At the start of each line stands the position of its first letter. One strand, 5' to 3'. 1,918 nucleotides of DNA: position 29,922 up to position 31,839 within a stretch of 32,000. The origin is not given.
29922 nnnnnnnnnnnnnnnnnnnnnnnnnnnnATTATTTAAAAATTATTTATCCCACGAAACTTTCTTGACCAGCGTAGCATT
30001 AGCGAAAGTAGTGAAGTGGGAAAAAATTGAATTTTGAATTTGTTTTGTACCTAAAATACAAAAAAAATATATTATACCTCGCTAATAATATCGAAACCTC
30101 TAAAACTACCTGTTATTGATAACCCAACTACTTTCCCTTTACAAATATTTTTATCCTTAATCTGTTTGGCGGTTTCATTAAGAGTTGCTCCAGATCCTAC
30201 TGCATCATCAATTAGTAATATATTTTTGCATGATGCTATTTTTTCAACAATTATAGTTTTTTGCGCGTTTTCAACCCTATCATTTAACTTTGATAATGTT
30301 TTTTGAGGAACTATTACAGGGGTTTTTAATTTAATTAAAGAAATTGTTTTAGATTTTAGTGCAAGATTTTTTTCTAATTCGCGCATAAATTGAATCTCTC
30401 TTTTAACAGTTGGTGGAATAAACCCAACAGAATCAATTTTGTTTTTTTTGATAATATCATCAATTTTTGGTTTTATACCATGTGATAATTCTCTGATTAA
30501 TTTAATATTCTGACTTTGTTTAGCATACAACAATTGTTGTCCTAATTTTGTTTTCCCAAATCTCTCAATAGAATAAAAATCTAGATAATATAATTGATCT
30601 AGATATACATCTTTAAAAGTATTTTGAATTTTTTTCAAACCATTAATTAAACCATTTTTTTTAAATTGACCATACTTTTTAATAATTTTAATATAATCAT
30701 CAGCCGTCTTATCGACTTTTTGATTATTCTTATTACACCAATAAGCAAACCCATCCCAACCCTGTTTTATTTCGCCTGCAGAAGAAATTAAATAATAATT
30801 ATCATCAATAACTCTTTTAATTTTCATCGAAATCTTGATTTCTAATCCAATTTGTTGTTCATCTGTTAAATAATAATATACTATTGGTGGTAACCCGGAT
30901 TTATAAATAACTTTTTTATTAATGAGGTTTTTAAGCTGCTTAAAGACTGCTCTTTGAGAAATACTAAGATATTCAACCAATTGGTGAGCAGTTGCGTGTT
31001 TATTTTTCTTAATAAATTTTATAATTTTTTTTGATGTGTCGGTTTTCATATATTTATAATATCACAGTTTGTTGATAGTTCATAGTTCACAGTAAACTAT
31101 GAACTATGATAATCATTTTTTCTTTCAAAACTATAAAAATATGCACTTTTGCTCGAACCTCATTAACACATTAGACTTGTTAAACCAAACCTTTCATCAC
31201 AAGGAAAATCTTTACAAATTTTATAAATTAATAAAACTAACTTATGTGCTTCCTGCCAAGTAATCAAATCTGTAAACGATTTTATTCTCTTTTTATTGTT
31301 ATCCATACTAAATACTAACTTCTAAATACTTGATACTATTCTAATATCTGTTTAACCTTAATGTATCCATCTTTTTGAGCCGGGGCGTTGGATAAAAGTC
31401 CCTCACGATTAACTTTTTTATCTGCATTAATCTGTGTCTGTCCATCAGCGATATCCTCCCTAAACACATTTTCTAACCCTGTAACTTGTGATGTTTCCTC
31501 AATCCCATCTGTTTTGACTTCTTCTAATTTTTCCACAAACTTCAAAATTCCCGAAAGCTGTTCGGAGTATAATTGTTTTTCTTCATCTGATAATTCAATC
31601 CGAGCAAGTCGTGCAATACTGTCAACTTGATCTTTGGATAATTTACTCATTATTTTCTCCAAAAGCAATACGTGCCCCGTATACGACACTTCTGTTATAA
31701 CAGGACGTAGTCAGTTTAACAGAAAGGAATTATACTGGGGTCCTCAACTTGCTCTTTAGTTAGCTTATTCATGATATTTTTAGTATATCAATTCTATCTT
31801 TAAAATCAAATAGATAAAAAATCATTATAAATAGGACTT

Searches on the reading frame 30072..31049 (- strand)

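Call 13: search_protein_families(library=pfam, proteins=[window:30072-31049:-])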
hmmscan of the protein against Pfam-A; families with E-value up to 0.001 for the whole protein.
window:30072-31049:- (325 aa): 4 families
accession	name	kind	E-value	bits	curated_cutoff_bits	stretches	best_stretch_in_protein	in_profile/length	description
PF04492.19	Phage_rep_O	-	0.00033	21.6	28.7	0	12-52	43-83/95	Bacteriophage replication protein O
PF24390.1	PRTase-CE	-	0.00051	20.4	27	1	208-318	46-151/253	PRTase-CE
PF08279.18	HTH_11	-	0.00052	20.3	25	0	7-43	3-40/55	HTH domain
PF13412.12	HTH_24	-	0.00078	19.4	21.9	0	4-48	3-47/48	Winged helix-turn-helix DNA-binding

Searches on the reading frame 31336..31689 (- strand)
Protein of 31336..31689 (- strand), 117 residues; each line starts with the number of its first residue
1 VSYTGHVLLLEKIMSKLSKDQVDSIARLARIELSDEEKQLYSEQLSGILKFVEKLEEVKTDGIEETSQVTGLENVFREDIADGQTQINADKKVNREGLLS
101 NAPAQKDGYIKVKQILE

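Call 13: search_protein_families(library=pfam, proteins=[window:31336-31689:-])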
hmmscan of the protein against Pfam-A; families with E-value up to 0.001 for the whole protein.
window:31336-31689:- (117 aa): 1 family
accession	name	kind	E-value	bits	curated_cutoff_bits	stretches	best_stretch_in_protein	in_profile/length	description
PF02686.20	GatC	-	1.3e-21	77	23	1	33-112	1-66/66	Glu-tRNAGln amidotransferase C subunit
